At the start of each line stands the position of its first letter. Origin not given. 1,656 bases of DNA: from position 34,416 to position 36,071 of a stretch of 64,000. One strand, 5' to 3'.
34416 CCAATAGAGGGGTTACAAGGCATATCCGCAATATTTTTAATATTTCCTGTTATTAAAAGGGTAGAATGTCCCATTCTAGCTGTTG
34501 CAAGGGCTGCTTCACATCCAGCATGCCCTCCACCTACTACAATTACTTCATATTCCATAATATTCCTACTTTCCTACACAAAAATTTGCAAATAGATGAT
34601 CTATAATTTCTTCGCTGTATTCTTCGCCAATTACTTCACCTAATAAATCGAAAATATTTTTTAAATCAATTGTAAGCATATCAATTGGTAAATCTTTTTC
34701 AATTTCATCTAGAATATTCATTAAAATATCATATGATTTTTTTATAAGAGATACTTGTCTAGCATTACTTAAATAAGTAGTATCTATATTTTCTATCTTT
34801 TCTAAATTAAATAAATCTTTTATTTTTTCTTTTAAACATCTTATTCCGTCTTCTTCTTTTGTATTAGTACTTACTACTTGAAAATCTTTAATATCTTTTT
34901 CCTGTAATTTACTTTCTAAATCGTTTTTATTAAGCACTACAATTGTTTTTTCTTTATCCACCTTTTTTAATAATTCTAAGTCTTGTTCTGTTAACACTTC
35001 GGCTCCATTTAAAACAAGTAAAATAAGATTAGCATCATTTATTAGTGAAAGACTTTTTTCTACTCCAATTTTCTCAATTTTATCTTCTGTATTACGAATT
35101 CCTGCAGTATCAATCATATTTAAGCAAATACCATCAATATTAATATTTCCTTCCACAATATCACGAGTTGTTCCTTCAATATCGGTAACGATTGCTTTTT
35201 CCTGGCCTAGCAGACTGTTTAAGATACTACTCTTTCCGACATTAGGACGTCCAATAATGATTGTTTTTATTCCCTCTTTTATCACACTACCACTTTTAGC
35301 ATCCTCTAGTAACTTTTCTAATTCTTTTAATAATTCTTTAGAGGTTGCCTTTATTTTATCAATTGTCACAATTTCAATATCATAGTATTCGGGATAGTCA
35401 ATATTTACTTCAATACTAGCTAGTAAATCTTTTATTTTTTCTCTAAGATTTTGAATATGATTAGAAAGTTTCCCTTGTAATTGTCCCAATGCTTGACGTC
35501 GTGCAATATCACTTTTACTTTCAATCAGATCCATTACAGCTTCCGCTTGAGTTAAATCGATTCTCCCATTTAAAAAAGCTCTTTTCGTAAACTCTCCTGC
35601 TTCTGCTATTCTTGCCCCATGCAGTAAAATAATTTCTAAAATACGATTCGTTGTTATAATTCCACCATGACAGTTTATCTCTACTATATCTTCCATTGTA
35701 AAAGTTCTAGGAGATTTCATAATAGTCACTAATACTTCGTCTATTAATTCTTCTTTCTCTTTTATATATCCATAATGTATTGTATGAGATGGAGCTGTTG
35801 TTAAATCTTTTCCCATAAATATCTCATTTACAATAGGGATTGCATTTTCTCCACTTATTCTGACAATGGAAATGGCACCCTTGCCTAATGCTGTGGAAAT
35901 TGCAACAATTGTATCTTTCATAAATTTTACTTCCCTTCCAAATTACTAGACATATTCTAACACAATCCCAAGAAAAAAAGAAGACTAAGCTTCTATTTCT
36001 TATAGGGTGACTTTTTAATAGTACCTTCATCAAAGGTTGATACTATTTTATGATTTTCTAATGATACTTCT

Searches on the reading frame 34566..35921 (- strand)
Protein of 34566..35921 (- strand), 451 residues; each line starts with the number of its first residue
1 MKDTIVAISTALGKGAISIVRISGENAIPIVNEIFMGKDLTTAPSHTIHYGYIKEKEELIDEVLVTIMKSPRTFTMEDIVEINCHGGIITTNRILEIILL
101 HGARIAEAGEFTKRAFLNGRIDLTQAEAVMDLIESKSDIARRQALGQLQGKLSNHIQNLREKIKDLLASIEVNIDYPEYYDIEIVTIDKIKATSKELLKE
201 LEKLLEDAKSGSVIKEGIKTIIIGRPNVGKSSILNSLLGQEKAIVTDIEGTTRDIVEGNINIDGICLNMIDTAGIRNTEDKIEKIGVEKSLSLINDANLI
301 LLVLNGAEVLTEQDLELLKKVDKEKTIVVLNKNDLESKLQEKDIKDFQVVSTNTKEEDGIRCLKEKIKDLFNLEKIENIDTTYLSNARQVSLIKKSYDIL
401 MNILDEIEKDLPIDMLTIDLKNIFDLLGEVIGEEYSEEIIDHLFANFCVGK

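Call 17: find_related_loci(query=window:34566-35921:-, collection=genome_contigs, flank=6000)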
Query window:34566-35921:- (451 aa) in genome_contigs; peptide patterns used: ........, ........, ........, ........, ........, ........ (x = any residue, [..] = any of these).
293 stretches matched a pattern; 218 encode a relative of the query (tblastn E <= 1e-3); the best 80 are kept; 80 distinct loci.
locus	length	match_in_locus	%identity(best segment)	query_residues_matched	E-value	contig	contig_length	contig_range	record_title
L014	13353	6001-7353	79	1-451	0e+0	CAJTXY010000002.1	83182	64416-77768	MAG TPA_asm: uncultured Bacilli bacterium isolate MGBC119817 genome assembly, contig: MGBC119817.2, whole genome shotgun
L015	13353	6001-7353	79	1-451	0e+0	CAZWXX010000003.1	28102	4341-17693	MAG TPA_asm: uncultured Muribaculaceae bacterium isolate SRP287540_co1_66 genome assembly, contig: NODE_1658_length_2810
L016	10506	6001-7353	73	1-451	0e+0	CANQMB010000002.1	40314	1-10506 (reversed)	MAG: uncultured Bacilli bacterium isolate Lapin-014__bin60 genome assembly, contig: Lapin-014__NODE_701_length_40314_cov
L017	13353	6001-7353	71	1-451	0e+0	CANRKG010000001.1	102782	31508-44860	MAG: uncultured Bacilli bacterium isolate Lapin-020__bin59 genome assembly, contig: Lapin-020__NODE_136_length_102782_co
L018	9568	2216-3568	66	1-451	0e+0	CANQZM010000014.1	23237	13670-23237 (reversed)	MAG: uncultured Bacilli bacterium isolate Lapin-017__bin14 genome assembly, contig: Lapin-017__NODE_1115_length_23237_co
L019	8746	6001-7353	65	1-451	0e+0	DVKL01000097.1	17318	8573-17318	MAG TPA_asm: Candidatus Faecimonas intestinavium isolate USAMLcec2-12447 USAMLcec2__C152534_L17318_SRR5280393, whole gen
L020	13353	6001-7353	65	1-451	0e+0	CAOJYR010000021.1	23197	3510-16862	MAG TPA_asm: uncultured Tenericutes bacterium isolate SRR17684645_bin.33_metawrap_v1.3_MAG genome assembly, contig: NODE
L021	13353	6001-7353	64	1-451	0e+0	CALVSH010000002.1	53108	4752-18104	MAG: uncultured Bacilli bacterium isolate E05__bin245 genome assembly, contig: E05__k127_3580989, whole genome shotgun s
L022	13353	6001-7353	65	1-451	0e+0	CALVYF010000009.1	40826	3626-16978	MAG: uncultured Bacilli bacterium isolate BRZ_SL__bin34 genome assembly, contig: BRZ_SL__NODE_1257_length_40826_cov_11.2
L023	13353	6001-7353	65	1-451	0e+0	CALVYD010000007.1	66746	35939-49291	MAG: uncultured Bacilli bacterium isolate BRZ_GP__bin21 genome assembly, contig: BRZ_GP__NODE_552_length_66746_cov_58.18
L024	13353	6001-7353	65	1-451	0e+0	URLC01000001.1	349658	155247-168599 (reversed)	uncultured Tenericutes bacterium isolate UMGS1110 genome assembly, contig: NODE_1_length_349658_cov_10.9852, whole genom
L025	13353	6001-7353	65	1-451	0e+0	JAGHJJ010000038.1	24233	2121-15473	MAG: Bacilli bacterium isolate MAG.7 k127_344691, whole genome shotgun sequence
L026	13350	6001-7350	64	1-451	0e+0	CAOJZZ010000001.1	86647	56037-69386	MAG TPA_asm: uncultured Tenericutes bacterium isolate SRR17684619_bin.35_metawrap_v1.3_MAG genome assembly, contig: NODE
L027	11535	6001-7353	65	1-451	0e+0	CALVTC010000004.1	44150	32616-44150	MAG: uncultured Bacilli bacterium isolate BRZ_GN__bin17 genome assembly, contig: BRZ_GN__NODE_799_length_44150_cov_7.563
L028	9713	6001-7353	64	1-451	0e+0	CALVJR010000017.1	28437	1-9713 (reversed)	MAG: uncultured Bacilli bacterium isolate BRZ_BH__bin66 genome assembly, contig: BRZ_BH__NODE_1575_length_28437_cov_14.6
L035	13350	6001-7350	64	1-451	0e+0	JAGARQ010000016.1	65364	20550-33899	MAG: Bacilli bacterium isolate RGIG8711 Water_deer_Colon-3__c109338, whole genome shotgun sequence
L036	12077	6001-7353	61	1-451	0e+0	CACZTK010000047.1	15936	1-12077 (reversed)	MAG: uncultured Erysipelotrichaceae bacterium isolate RUG12933 genome assembly, contig: RUG12933_asm_47, whole genome sh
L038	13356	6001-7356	63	1-451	0e+0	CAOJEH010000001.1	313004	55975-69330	MAG TPA_asm: uncultured Tenericutes bacterium isolate SRR15604498_bin.63_metawrap_v1.3_MAG genome assembly, contig: NODE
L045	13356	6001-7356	62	1-451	5e-180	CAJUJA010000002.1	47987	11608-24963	MAG TPA_asm: uncultured Bacilli bacterium isolate MGBC131677 genome assembly, contig: MGBC131677.2, whole genome shotgun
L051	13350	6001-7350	62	1-451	3e-179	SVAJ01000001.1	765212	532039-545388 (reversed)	MAG: Bacillota bacterium isolate SIG199 NODE_2_length_765212_cov_6.972485, whole genome shotgun sequence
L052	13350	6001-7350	62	1-451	2e-178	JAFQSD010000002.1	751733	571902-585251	MAG: Bacilli bacterium isolate RGIG2101 Goat_Colon-3__c64624, whole genome shotgun sequence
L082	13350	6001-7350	60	1-451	3e-173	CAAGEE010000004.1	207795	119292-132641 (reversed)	MAG TPA_asm: Bacilli bacterium, isolate HGM10852, WGS project CAAGEE010000000 data, contig: SRS476155_44_k119_16080, who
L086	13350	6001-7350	60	1-451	6e-173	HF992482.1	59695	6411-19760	Mycoplasma sp. CAG:877 genomic scaffold, scf8, whole genome shotgun sequence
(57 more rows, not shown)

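Call 26: search_protein_families(library=pfam, proteins=[L014:2118-3302:+, L014:4679-5260:+, L014:5395-5781:+, L015:759-2057:+, L015:2094-3365:+, L015:4130-5140:+, L036:3367-4596:+, L036:4599-5924:+, L021:4139-5962:+, L038:4742-5497:+], max_evalue=0.01)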
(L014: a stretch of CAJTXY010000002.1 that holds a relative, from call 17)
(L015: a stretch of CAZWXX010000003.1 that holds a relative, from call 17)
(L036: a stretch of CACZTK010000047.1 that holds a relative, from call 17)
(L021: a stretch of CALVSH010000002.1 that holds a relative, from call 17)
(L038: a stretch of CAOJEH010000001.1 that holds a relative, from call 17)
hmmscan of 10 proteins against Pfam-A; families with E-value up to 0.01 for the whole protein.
L014:2118-3302:+ (394 aa): 2 families
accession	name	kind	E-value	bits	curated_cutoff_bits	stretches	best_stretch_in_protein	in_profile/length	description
PF04542.20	Sigma70_r2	-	9.9e-09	35.3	24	1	46-115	1-68/71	Sigma-70 region 2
PF09687.15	PRESAN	-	0.0021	19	23.7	1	205-283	2-78/125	Plasmodium RESA N-terminal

L014:4679-5260:+ (193 aa): 1 family
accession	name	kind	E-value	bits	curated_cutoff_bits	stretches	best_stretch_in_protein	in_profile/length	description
PF04542.20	Sigma70_r2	-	3.4e-07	30.4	24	1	51-109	2-58/71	Sigma-70 region 2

L014:5395-5781:+ (128 aa): 0 families

L015:759-2057:+ (432 aa): 3 families
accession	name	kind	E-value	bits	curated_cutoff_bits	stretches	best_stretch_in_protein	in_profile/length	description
PF04545.22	Sigma70_r4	-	6.1e-08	32.5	24.1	1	235-271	17-49/50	Sigma-70, region 4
PF04542.20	Sigma70_r2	-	2.2e-07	31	24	1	44-111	1-65/71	Sigma-70 region 2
PF00196.25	GerE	-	0.008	16.2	23.5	0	244-271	19-46/57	Bacterial regulatory proteins, luxR family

L015:2094-3365:+ (423 aa): 4 families
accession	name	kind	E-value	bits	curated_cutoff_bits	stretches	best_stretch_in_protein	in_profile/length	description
PF04545.22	Sigma70_r4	-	1.6e-08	34.4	24.1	1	219-263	5-49/50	Sigma-70, region 4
PF04539.22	Sigma70_r3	-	1.8e-06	28.4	25.3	1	128-182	4-57/78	Sigma-70 region 3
PF04542.20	Sigma70_r2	-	1.1e-05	25.5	24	1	46-102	3-57/71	Sigma-70 region 2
PF13413.12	HTH_25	-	0.00048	20.3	24.6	0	230-263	6-39/62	Helix-turn-helix domain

L015:4130-5140:+ (336 aa): 1 family
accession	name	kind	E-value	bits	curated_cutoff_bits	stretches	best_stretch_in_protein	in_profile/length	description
PF12224.13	Amidoligase_2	-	3.1e-07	30.9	22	1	67-240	71-243/245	Putative amidoligase enzyme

L036:3367-4596:+ (409 aa): 2 families
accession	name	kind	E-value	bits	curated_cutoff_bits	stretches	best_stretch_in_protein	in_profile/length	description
PF04542.20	Sigma70_r2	-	1.7e-10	41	24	1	48-119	1-70/71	Sigma-70 region 2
PF04545.22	Sigma70_r4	-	2.3e-07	30.7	24.1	1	223-269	5-49/50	Sigma-70, region 4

L036:4599-5924:+ (441 aa): 3 families
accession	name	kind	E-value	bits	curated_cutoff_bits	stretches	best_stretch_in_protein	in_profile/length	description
PF04542.20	Sigma70_r2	-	7.8e-12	45.3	24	1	77-148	1-70/71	Sigma-70 region 2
PF04545.22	Sigma70_r4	-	1.2e-09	38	24.1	1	253-298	5-48/50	Sigma-70, region 4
PF00140.25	Sigma70_r1_2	-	0.01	16.3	22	0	38-57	1-20/34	Sigma-70 factor, region 1.2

L021:4139-5962:+ (607 aa): 0 families

L038:4742-5497:+ (251 aa): 0 families

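Call 59: search_protein_families(library=pfam, proteins=[L045:349-1146:+, L045:1265-2254:+, L045:2372-3310:+, L045:3382-5226:+, L045:5223-5921:+, L035:5466-5939:+, L051:4961-5536:+, L082:5330-5824:-, L086:5457-5939:-, L027:4568-5914:+], max_evalue=0.001)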
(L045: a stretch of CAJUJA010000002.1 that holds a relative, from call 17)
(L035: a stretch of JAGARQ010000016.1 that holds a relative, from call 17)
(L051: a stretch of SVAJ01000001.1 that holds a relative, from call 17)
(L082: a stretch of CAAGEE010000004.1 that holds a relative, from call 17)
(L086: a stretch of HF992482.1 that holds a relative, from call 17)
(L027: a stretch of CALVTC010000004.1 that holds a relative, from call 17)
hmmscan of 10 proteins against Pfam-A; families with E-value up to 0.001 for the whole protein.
L045:349-1146:+ (265 aa): 4 families
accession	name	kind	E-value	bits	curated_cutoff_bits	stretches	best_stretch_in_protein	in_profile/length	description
PF12833.13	HTH_18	-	8.6e-17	61.7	33.6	1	27-105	1-79/80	Helix-turn-helix domain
PF06445.20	GyrI-like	-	1.3e-10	42.1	26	1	128-256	2-137/155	GyrI-like small molecule binding domain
PF14526.11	Cass2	-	1.8e-10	41.6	27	1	130-256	1-137/150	Integron-associated effector binding protein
PF00165.29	HTH_AraC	-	7.3e-06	26.4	26.6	1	67-102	5-39/42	Bacterial regulatory helix-turn-helix proteins, AraC family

L045:1265-2254:+ (329 aa): 0 families

L045:2372-3310:+ (312 aa): 1 family
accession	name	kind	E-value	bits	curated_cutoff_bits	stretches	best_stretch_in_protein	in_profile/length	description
PF01841.26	Transglut_core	-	1.9e-06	28.5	23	1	116-173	53-107/108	Transglutaminase-like superfamily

L045:3382-5226:+ (614 aa): 5 families
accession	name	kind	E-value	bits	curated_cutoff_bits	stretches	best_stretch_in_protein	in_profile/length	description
PF01935.23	DUF87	-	1.9e-07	31.9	23.2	1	208-251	22-61/220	Helicase HerA, central domain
PF10412.15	TrwB_AAD_bind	-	5.3e-06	26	20.5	0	209-237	15-43/387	Type IV secretion-system coupling protein DNA-binding domain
PF13401.12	AAA_22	-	0.00018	22.3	27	0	211-318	7-79/130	AAA domain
PF13245.12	AAA_19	-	0.00025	21.7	25.1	0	409-480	64-124/134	AAA domain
PF01580.24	FtsK_SpoIIIE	-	0.00052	20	24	1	183-233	14-63/221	FtsK/SpoIIIE family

L045:5223-5921:+ (232 aa): 0 families

L035:5466-5939:+ (157 aa): 1 family
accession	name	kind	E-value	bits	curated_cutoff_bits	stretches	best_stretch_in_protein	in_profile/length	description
PF00293.34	NUDIX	-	5.1e-08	33.4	21.1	1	17-132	4-119/134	NUDIX domain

L051:4961-5536:+ (191 aa): 0 families

L082:5330-5824:- (164 aa): 0 families

L086:5457-5939:- (160 aa): 0 families

L027:4568-5914:+ (448 aa): 0 families
